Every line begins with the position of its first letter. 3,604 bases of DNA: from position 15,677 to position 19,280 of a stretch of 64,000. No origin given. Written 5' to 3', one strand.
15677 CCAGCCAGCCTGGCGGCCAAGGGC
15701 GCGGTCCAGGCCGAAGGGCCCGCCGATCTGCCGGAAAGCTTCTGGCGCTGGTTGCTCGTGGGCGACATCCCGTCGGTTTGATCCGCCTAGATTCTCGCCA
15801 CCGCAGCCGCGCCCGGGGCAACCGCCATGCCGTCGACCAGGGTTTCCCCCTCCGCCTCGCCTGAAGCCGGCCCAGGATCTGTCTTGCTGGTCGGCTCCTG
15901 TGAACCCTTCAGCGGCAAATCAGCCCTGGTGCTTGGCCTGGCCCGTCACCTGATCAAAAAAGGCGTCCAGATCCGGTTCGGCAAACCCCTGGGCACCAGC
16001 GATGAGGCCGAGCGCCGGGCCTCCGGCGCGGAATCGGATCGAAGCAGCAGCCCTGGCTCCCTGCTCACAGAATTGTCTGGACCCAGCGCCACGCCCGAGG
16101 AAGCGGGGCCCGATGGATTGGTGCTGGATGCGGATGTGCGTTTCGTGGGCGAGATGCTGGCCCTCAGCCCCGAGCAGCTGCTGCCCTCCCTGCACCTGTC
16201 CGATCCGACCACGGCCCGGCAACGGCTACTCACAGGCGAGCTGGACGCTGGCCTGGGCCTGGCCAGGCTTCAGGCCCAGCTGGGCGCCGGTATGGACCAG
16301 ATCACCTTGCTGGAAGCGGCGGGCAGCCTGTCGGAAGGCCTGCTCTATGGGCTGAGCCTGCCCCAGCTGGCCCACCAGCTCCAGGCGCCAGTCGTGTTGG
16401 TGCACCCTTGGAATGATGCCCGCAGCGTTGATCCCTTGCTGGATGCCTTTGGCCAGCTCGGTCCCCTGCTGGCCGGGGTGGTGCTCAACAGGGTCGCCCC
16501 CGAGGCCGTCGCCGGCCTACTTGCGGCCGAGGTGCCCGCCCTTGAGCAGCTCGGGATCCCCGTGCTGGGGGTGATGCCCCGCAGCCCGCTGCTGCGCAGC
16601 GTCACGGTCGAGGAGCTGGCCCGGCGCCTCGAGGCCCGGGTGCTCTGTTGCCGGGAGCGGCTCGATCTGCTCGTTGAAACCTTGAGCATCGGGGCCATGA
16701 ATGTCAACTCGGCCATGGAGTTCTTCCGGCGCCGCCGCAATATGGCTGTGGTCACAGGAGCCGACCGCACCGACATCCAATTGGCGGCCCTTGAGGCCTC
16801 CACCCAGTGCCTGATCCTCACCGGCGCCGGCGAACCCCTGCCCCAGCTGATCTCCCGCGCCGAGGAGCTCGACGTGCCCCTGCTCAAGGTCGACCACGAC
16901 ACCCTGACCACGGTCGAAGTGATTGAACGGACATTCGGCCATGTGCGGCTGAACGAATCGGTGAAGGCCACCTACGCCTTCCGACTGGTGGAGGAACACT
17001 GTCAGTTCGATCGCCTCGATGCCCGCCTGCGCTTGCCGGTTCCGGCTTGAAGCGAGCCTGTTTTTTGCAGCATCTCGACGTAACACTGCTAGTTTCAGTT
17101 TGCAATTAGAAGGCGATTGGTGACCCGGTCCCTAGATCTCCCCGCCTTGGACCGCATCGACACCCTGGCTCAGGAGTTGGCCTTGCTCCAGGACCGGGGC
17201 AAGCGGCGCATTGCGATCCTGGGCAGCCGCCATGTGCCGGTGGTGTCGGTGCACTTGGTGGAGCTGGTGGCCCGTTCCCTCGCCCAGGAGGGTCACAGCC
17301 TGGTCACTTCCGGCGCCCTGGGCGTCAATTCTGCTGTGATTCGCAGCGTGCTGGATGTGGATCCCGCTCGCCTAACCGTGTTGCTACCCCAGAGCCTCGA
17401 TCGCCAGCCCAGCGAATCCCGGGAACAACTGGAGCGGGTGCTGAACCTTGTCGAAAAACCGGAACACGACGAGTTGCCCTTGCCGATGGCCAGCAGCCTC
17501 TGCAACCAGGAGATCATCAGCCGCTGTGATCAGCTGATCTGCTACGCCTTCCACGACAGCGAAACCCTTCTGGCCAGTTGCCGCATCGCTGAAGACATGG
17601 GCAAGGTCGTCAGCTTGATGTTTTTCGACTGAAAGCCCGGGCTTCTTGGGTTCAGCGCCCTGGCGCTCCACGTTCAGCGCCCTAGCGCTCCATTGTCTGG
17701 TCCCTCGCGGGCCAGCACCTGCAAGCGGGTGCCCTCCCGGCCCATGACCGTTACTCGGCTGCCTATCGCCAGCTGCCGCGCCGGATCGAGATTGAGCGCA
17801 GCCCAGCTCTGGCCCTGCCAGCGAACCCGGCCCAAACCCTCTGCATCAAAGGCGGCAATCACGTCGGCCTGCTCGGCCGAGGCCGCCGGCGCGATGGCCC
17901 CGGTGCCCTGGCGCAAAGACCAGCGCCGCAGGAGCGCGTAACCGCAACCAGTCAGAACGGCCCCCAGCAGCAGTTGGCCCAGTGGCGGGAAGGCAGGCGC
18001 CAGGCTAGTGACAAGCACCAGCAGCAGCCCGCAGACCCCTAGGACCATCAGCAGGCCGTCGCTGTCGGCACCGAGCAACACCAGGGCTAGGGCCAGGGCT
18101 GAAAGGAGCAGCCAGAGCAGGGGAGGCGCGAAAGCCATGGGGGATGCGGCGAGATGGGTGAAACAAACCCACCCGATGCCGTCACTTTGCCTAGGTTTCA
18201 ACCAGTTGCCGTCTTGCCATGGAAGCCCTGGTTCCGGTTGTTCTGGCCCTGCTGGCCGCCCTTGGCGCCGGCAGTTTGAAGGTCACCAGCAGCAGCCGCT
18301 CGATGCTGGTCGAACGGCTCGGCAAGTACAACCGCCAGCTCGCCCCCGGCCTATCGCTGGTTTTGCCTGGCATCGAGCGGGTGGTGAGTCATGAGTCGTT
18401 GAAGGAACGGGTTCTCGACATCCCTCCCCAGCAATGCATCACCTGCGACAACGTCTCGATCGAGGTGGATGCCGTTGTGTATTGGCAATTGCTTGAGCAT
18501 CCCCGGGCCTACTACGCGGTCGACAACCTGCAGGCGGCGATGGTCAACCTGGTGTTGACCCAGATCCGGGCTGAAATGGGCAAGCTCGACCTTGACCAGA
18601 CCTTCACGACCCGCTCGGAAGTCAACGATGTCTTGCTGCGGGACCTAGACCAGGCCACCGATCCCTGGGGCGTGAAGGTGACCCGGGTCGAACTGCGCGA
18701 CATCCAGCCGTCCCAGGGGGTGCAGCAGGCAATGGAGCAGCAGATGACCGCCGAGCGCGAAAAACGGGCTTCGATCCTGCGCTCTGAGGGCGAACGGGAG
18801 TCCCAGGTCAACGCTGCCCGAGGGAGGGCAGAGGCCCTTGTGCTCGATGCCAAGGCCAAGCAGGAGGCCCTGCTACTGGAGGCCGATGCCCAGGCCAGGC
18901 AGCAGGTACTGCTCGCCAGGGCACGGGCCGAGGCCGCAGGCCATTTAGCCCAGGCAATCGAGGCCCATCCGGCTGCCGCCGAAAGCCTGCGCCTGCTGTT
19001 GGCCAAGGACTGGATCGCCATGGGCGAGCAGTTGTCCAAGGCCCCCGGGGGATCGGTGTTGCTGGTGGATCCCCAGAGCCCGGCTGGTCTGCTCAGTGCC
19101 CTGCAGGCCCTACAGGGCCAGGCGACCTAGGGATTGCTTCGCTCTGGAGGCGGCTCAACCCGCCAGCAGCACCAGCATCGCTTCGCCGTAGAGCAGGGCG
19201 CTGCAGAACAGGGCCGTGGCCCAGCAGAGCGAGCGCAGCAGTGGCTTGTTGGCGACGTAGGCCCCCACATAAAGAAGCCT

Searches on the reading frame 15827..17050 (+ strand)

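Call 83: search_protein_families(library=pfam, proteins=[window:15827-17050:+], max_evalue=0.00001)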
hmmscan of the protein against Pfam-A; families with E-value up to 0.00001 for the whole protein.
window:15827-17050:+ (407 aa): 3 families
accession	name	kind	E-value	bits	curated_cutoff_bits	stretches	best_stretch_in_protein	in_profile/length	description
PF07085.17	DRTGG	-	1.6e-29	102.3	25.2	1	263-368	1-104/105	DRTGG domain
PF13500.12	AAA_26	-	1.3e-12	48.4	27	1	157-257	99-195/198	AAA domain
PF01656.29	CbiA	-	1.1e-06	29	25.4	1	29-256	10-115/125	CobQ/CobB/MinD/ParA nucleotide binding domain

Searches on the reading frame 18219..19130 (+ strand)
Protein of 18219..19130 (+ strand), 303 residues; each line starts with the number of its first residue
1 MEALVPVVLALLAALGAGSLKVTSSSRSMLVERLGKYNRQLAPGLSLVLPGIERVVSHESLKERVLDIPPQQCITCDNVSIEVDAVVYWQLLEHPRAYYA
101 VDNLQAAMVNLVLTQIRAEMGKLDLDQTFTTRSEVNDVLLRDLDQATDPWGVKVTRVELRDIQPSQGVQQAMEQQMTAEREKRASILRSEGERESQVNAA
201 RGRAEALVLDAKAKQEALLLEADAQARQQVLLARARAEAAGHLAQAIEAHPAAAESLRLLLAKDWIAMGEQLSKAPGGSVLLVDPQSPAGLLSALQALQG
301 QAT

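Call 83: search_protein_families(library=pfam, proteins=[window:18219-19130:+], max_evalue=0.00001)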
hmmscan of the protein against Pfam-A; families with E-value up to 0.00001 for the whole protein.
window:18219-19130:+ (303 aa): 1 family
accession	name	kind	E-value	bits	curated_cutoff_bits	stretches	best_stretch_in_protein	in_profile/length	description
PF01145.31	Band_7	-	2.7e-36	125.7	23.6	1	23-192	3-175/176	SPFH domain / Band 7 family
